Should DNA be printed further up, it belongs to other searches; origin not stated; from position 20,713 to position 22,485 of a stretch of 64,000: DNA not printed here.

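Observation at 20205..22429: Translationally coupled pair: coiled-coil polytopic membrane protein + vWA/MIDAS lipoprotein, with a perfect CtrA box upstream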

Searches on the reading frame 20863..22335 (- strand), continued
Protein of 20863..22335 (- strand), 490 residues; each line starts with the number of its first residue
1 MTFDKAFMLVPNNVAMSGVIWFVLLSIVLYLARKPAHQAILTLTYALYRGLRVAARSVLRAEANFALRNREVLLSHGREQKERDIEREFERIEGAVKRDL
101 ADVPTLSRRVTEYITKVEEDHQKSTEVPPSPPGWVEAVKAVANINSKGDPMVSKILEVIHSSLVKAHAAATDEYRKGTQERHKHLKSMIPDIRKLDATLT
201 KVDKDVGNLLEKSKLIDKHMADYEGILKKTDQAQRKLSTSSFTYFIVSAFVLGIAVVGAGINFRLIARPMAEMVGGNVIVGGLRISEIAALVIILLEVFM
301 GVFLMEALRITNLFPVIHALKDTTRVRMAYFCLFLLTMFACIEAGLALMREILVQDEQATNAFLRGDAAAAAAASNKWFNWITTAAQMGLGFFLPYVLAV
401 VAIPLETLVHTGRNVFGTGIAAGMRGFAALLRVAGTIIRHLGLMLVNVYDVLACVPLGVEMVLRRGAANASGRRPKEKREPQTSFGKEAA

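Call 38: search_protein_families(library=ncbifam, proteins=[L018:4978-5826:+, L031:4900-5613:+, L054:5080-5793:+], max_evalue=0.00001)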
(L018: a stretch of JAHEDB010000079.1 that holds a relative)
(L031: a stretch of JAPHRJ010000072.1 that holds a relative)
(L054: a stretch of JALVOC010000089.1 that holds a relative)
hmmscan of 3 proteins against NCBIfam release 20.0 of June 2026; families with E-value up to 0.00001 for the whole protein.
L018:4978-5826:+ (282 aa): 50 families (the best 25 are shown)
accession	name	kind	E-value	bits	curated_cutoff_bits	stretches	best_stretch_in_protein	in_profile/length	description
NF005413.0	PRK06986.1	subfamily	2.5e-83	279.6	201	1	48-281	5-238/241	RNA polymerase sigma factor FliA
TIGR02479.1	FliA_WhiG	subfamily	8.8e-75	251.3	189.6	1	61-279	1-223/224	FliA/WhiG family RNA polymerase sigma factor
NF004935.0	PRK06288.1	equivalog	7.6e-61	206.1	343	1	59-281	36-264/270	RNA polymerase sigma factor WhiG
NF005809.0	PRK07670.1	equivalog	1.4e-51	175.5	326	1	55-280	22-251/255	FliA/WhiG family RNA polymerase sigma factor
NF004572.0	PRK05911.1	equivalog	2.5e-39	135.2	378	1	59-281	26-255/257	RNA polymerase sigma factor sigma-28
NF009091.0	PRK12427.1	equivalog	4.1e-37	128.1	339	1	62-278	21-230/233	FliA/WhiG family RNA polymerase sigma factor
TIGR02937.1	sigma70-ECF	superfamily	2.3e-33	115.1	42.9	1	59-278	4-164/165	sigma-70 family RNA polymerase sigma factor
TIGR02980.1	SigBFG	subfamily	3.4e-28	98.9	234.35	1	59-278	6-225/227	SigB/SigF/SigG family RNA polymerase sigma factor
NF005644.0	PRK07408.1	subfamily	6.5e-24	85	261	1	59-269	30-243/258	RNA polymerase sigma factor SigF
TIGR02997.1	Sig70-cyanoRpoD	subfamily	4.2e-23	82.1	384.5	1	42-274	60-296/298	RNA polymerase sigma factor, RpoD/SigA family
TIGR02941.1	Sigma_B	equivalog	1.1e-22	80.7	315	1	53-274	26-248/255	RNA polymerase sigma factor SigB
NF005514.0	PRK07122.1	subfamily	1.4e-19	70.3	372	1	59-278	43-262/264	RNA polymerase sigma factor SigF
NF005693.0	PRK07500.1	equivalog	8.9e-17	61.1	315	1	83-277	64-275/289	RNA polymerase factor sigma-32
TIGR02394.1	rpoS_proteo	equivalog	1e-16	61.3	378.7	1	56-279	46-274/285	RNA polymerase sigma factor RpoS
NF005643.0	PRK07406.1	equivalog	1.5e-16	60.5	500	1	46-276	150-384/397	RNA polymerase sigma factor RpoD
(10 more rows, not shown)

L031:4900-5613:+ (237 aa): 61 families (the best 25 are shown)
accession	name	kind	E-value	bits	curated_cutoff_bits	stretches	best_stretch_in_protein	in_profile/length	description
NF005413.0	PRK06986.1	subfamily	8.6e-85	284.4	201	1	2-233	7-238/241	RNA polymerase sigma factor FliA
TIGR02479.1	FliA_WhiG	subfamily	1.1e-74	250.9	189.6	1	13-231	1-223/224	FliA/WhiG family RNA polymerase sigma factor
NF004935.0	PRK06288.1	equivalog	4.2e-60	203.6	343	1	10-235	35-266/270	RNA polymerase sigma factor WhiG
NF005809.0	PRK07670.1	equivalog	9.1e-54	182.6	326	1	9-232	24-251/255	FliA/WhiG family RNA polymerase sigma factor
NF004572.0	PRK05911.1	equivalog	3e-41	141.5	378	1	11-232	26-254/257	RNA polymerase sigma factor sigma-28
NF009091.0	PRK12427.1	equivalog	4.9e-37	127.8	339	1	7-229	14-229/233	FliA/WhiG family RNA polymerase sigma factor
TIGR02937.1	sigma70-ECF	superfamily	7.1e-33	113.6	42.9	1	11-231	4-165/165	sigma-70 family RNA polymerase sigma factor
TIGR02980.1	SigBFG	subfamily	3.4e-30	105.4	234.35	1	10-231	5-226/227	SigB/SigF/SigG family RNA polymerase sigma factor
TIGR02941.1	Sigma_B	equivalog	3e-24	85.9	315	1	10-228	31-250/255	RNA polymerase sigma factor SigB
TIGR02997.1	Sig70-cyanoRpoD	subfamily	3.2e-22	79.1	384.5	1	20-225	86-295/298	RNA polymerase sigma factor, RpoD/SigA family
NF005644.0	PRK07408.1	subfamily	3.6e-22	79.2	261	1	11-227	30-249/258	RNA polymerase sigma factor SigF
NF005514.0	PRK07122.1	subfamily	1.6e-20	73.4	372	1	12-231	44-263/264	RNA polymerase sigma factor SigF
TIGR02394.1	rpoS_proteo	equivalog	6.3e-18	65.3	378.7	1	14-232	52-275/285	RNA polymerase sigma factor RpoS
NF005693.0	PRK07500.1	equivalog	2.3e-16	59.8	315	1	35-233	64-279/289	RNA polymerase factor sigma-32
TIGR02885.1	spore_sigF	equivalog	3.2e-16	59.9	321.45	1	10-231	13-231/231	RNA polymerase sporulation sigma factor SigF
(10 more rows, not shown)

L054:5080-5793:+ (237 aa): 58 families (the best 25 are shown)
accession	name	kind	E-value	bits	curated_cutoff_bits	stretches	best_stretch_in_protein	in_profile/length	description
NF005413.0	PRK06986.1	subfamily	3.5e-84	282.4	201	1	1-234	6-239/241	RNA polymerase sigma factor FliA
TIGR02479.1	FliA_WhiG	subfamily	2.3e-74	249.9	189.6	1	13-231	1-223/224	FliA/WhiG family RNA polymerase sigma factor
NF004935.0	PRK06288.1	equivalog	1.7e-59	201.6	343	1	10-235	35-266/270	RNA polymerase sigma factor WhiG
NF005809.0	PRK07670.1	equivalog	6e-54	183.2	326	1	5-233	20-252/255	FliA/WhiG family RNA polymerase sigma factor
NF004572.0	PRK05911.1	equivalog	1.9e-38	132.3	378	1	11-232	26-254/257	RNA polymerase sigma factor sigma-28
NF009091.0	PRK12427.1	equivalog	1.8e-37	129.3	339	1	8-231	15-231/233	FliA/WhiG family RNA polymerase sigma factor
TIGR02937.1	sigma70-ECF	superfamily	1.5e-34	119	42.9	1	10-229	3-163/165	sigma-70 family RNA polymerase sigma factor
TIGR02980.1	SigBFG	subfamily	2.6e-29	102.5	234.35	1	10-229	5-224/227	SigB/SigF/SigG family RNA polymerase sigma factor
NF005644.0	PRK07408.1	subfamily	6.9e-23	81.6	261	1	11-232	30-254/258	RNA polymerase sigma factor SigF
TIGR02997.1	Sig70-cyanoRpoD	subfamily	8.4e-22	77.8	384.5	1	36-228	99-298/298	RNA polymerase sigma factor, RpoD/SigA family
TIGR02941.1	Sigma_B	equivalog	6e-21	75.1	315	1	11-228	32-250/255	RNA polymerase sigma factor SigB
NF005514.0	PRK07122.1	subfamily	7.4e-21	74.5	372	1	11-229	43-261/264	RNA polymerase sigma factor SigF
TIGR02393.1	RpoD_Cterm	equivalog_domain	9.8e-19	67.9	354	1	17-231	9-228/238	RNA polymerase sigma factor RpoD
TIGR02394.1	rpoS_proteo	equivalog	2.7e-18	66.5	378.7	1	13-233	51-276/285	RNA polymerase sigma factor RpoS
NF005693.0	PRK07500.1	equivalog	3.4e-17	62.5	315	2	12-85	44-113/289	RNA polymerase factor sigma-32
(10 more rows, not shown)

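Call 40: search_protein_families(library=pfam, proteins=[P0246, P0248, P0271, P0294, P0315, P0340, P0255, P0383, P0298, P0277], max_evalue=0.01)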
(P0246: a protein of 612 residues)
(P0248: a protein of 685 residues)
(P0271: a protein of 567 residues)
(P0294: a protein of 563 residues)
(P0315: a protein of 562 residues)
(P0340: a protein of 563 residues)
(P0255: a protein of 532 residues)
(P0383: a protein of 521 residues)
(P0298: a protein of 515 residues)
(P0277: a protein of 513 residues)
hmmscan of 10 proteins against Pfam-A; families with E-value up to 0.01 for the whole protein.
P0246 (612 aa): 0 families

P0248 (685 aa): 0 families

P0271 (567 aa): 1 family
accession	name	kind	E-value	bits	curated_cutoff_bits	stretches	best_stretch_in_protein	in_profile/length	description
PF16082.10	Phage_holin_2_4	-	0.0037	17.6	30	0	251-276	29-54/77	Bacteriophage holin family, superfamily II-like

P0294 (563 aa): 0 families

P0315 (562 aa): 0 families

P0340 (563 aa): 0 families

P0255 (532 aa): 0 families

P0383 (521 aa): 0 families

P0298 (515 aa): 0 families

P0277 (513 aa): 0 families
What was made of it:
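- On Any described family - for MEMB (Pfam, NCBIfam, PDB): Ten long family members gave no Pfam domains (call 40).
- Tried and rejected: Pfam on ten longer family members, looking for informative fusions, gave nothing (call 40).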

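Call 61: search_protein_families(library=pfam, proteins=[L017:3208-4101:+, L035:594-1637:+, L036:258-1139:+, L069:4925-5713:+, L041:1480-3456:+, L012:1812-2258:-, L012:2591-2947:-, L017:1059-2081:+, L016:3910-5376:+, L055:4346-5653:+], max_evalue=0.00001)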
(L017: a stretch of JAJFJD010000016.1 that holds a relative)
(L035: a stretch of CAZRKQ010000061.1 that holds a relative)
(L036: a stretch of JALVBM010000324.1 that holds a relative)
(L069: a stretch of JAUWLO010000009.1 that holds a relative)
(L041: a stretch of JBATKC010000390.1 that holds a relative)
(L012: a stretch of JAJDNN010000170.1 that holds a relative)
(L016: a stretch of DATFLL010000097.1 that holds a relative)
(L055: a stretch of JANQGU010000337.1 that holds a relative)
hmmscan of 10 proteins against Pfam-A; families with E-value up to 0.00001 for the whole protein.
L017:3208-4101:+ (297 aa): 6 families
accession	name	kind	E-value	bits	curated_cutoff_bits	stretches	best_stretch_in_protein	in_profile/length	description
PF20434.5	BD-FAE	-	1.1e-36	126.8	26.8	1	55-161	1-111/215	BD-FAE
PF07859.19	Abhydrolase_3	-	1e-20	74.9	25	1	70-259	1-206/210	alpha/beta hydrolase fold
PF00135.34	COesterase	-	2.9e-19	69.8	27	1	119-157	163-201/515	Carboxylesterase family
PF00326.27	Peptidase_S9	-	2.7e-12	47.1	22.6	1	93-261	10-188/213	Prolyl oligopeptidase family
PF12697.13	Abhydrolase_6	-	1.3e-08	36.3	26.3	1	78-263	14-205/217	Alpha/beta hydrolase family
PF12146.15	Hydrolase_4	-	5.3e-07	29.6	27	0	112-163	54-100/239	Serine aminopeptidase, S33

L035:594-1637:+ (347 aa): 3 families
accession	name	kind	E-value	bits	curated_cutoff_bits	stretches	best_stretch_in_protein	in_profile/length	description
PF18297.6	NFACT-R_2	-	9.5e-36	122.5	26.9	1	244-346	1-104/104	NFACT protein RNA binding domain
PF02568.20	ThiI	-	2.1e-11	44.3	20.5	1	5-158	4-144/197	Thiamine biosynthesis protein (ThiI)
PF03054.22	tRNA_Me_trans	-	9.8e-11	42.1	20.6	1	6-127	2-126/202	tRNA methyl transferase HUP domain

L036:258-1139:+ (293 aa): 0 families

L069:4925-5713:+ (262 aa): 3 families
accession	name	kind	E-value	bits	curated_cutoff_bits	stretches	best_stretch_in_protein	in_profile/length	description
PF13098.12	Thioredoxin_2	-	4.2e-20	72.5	27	1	126-256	4-104/104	Thioredoxin-like domain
PF10411.14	DsbC_N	-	2.3e-19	69.2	25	1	36-100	5-70/70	Disulfide bond isomerase protein N-terminal domain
PF01323.26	DSBA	-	4.4e-07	30.3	25.6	0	196-252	133-186/191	DSBA-like thioredoxin domain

L041:1480-3456:+ (658 aa): 2 families
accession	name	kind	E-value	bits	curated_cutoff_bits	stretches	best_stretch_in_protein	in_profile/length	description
PF00990.26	GGDEF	-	3.7e-45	154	23.8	1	465-622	3-160/161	Diguanylate cyclase, GGDEF domain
PF02743.24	dCache_1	-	3.4e-12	46.9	45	1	95-324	11-237/240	Cache domain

L012:1812-2258:- (148 aa): 2 families
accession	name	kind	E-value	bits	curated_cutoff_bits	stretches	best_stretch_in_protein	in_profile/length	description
PF10116.14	Host_attach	-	2.7e-46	158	26.7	1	5-141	1-138/138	Protein required for attachment to host cells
PF18856.6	baeRF_family12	-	3.5e-39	135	27.7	1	4-141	2-138/138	Bacterial archaeo-eukaryotic release factor family 12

L012:2591-2947:- (118 aa): 1 family
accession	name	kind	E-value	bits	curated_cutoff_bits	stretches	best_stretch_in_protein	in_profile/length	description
PF04316.19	FlgM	-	3.1e-12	46.9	25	1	59-111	3-55/55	Anti-sigma-28 factor, FlgM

L017:1059-2081:+ (340 aa): 1 family
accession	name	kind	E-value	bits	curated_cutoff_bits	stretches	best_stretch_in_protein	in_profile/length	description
PF04199.19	Cyclase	-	1.2e-13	51.9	23.1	1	85-264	17-141/142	Putative cyclase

L016:3910-5376:+ (488 aa): 6 families
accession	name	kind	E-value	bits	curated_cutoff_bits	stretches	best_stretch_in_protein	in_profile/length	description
PF00158.32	Sigma54_activat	-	1.1e-75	253.4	20.2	1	140-307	1-168/168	Sigma-54 interaction domain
PF14532.12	Sigma54_activ_2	-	1.4e-26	93.8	25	1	141-311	1-138/138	Sigma-54 interaction domain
PF25601.1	AAA_lid_14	-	2.8e-23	82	27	1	312-390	1-80/87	AAA+ ATPase lid domain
PF06490.17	FleQ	-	4.9e-14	53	22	1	4-119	1-107/108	Flagellar regulatory protein FleQ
PF02954.25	HTH_8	-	1.7e-11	44.1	22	1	438-477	3-42/42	Bacterial regulatory protein, Fis family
PF07728.20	AAA_5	-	1.5e-07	32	22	1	163-282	1-123/139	AAA domain (dynein-related subfamily)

L055:4346-5653:+ (435 aa): 3 families
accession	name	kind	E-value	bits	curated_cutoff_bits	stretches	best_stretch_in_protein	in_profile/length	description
PF00465.25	Fe-ADH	-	1.2e-41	142.6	31.3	1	23-194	3-168/168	Iron-containing alcohol dehydrogenase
PF25137.1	ADH_Fe_C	-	2.6e-27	96.2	27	1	240-431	18-193/194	Fe-containing alcohol dehydrogenase family, C-terminal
PF13685.12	Fe-ADH_2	-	3.8e-09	37.2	28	1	26-119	2-93/149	Iron-containing alcohol dehydrogenase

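Call 71: find_encoding_contigs(protein=P0048, flank=10000, max_places=2)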
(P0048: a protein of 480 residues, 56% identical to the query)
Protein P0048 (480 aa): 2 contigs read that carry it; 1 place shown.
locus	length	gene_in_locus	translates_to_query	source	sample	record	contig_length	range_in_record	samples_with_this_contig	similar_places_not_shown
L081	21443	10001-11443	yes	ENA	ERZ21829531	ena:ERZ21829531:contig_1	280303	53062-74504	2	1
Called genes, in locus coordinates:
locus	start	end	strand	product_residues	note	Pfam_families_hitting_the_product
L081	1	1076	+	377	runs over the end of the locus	PF11104:PilM_2 (weak), PF05137:PilN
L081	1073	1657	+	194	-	PF10741:T2SSM_b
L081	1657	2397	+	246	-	-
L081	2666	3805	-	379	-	PF13384:HTH_23, PF13518:HTH_28, PF13551:HTH_29, PF13565:HTH_32 (weak)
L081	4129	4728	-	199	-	PF00665:rve, PF13683:rve_3, PF13333:rve_2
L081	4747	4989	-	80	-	-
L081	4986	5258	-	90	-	PF01527:HTH_Tnp_1, PF13384:HTH_23 (weak)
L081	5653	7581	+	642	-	PF21305:type_II_gspD_N0, PF03958:Secretin_N, PF00263:Secretin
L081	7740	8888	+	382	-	PF13808:DDE_Tnp_1_assoc, PF01609:DDE_Tnp_1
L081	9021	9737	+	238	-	PF13650:Asp_protease_2, PF13975:gag-asp_proteas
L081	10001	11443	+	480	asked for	-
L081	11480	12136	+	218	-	PF13519:VWA_2 (faint)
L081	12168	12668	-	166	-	PF08450:SGL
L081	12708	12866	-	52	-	-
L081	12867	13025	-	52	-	-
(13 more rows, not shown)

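Call 72: find_encoding_contigs(protein=P0059, flank=10000, max_places=2)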
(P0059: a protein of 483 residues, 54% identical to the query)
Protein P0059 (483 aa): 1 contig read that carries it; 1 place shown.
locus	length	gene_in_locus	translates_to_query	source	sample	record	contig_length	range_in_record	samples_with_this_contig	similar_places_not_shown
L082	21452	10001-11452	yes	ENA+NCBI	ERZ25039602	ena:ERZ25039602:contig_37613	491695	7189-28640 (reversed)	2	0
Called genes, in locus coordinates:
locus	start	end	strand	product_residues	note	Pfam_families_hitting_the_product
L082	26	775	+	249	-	PF20260:PUA_4, PF04452:Methyltrans_RNA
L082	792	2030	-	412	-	PF00990:GGDEF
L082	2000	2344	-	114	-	PF00174:Oxidored_molyb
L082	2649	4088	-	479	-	PF01523:PmbA_TldD_1st, PF19290:PmbA_TldD_2nd, PF19289:PmbA_TldD_3rd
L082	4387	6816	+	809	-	PF02790:COX2_TM, PF00116:COX2, PF00115:COX1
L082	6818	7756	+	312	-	PF01040:UbiA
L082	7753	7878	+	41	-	PF27516:YCO2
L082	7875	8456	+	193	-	PF04442:CtaG_Cox11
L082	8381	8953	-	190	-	-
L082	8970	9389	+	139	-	PF00510:COX3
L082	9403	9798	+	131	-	PF06170:DUF983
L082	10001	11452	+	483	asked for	-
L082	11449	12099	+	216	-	PF00092:VWA (weak)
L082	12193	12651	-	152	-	-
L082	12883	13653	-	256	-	-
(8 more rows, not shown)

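Call 73: find_encoding_contigs(protein=P0073, flank=8000, max_places=2)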
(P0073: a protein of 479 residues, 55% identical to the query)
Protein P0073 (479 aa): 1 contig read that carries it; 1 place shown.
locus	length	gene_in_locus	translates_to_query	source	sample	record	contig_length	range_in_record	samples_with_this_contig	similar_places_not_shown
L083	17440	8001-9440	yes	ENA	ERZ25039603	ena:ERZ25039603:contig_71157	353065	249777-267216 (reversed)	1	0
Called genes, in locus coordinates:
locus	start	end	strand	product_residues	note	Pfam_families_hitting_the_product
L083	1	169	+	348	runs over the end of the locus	PF25021:TEN_NHL (faint), PF24684:Vgb_lyase (faint), PF08450:SGL (faint), PF01436:NHL (weak)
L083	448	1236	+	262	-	-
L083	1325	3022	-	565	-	PF02776:TPP_enzyme_N, PF00205:TPP_enzyme_M, PF02775:TPP_enzyme_C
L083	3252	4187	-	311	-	PF02826:2-Hacid_dh_C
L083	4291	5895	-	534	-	PF00324:AA_permease, PF03522:SLC12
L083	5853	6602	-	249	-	PF00324:AA_permease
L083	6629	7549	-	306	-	PF03446:NAD_binding_2, PF09130:DUF1932 (weak)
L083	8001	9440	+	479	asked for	-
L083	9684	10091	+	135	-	-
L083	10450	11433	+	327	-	PF00389:2-Hacid_dh, PF02826:2-Hacid_dh_C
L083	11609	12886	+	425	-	PF01773:Nucleos_tra2_N, PF07670:Gate, PF07662:Nucleos_tra2_C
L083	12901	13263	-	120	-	PF20659:MS_C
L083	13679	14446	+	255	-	-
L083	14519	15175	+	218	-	-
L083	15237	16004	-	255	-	PF11150:DUF2927 (faint)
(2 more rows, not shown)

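Call 74: find_encoding_contigs(protein=P0112, flank=8000, max_places=2)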
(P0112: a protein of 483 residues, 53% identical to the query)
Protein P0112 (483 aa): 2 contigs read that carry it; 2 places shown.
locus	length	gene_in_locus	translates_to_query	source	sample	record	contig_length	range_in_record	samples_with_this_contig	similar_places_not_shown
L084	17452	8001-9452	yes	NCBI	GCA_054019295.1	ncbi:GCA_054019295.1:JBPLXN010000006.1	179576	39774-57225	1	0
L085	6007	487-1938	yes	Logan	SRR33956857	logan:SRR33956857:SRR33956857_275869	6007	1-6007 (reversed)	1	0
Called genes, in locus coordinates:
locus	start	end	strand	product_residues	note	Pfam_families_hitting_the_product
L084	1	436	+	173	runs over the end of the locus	PF01584:CheW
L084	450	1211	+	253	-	PF00142:Fer4_NifH, PF01656:CbiA, PF02374:ArsA_ATPase (weak), PF06564:CBP_BcsQ, PF09140:MipZ, PF10609:ParA, PF13614:AAA_31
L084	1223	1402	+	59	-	-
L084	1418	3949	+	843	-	PF00042:Globin, PF13188:PAS_8 (faint), PF18947:HAMP_2, PF00015:MCPsignal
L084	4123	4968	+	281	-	PF03705:CheR_N, PF01739:CheR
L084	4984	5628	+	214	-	PF03975:CheD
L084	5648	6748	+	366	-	PF00072:Response_reg, PF01339:CheB_methylest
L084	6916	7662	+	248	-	PF04542:Sigma70_r2, PF04539:Sigma70_r3, PF22233:PhyR_sigma-like (faint), PF08281:Sigma70_r4_2, PF04545:Sigma70_r4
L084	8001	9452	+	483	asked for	-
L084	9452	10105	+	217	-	-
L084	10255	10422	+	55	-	-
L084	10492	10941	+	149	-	PF06853:DUF1249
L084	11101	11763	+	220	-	PF05036:SPOR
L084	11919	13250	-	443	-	PF14522:Cytochrome_C7 (faint), PF13435:Cytochrome_C554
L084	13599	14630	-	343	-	PF03150:CCP_MauG, PF00034:Cytochrom_C (faint)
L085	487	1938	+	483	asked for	-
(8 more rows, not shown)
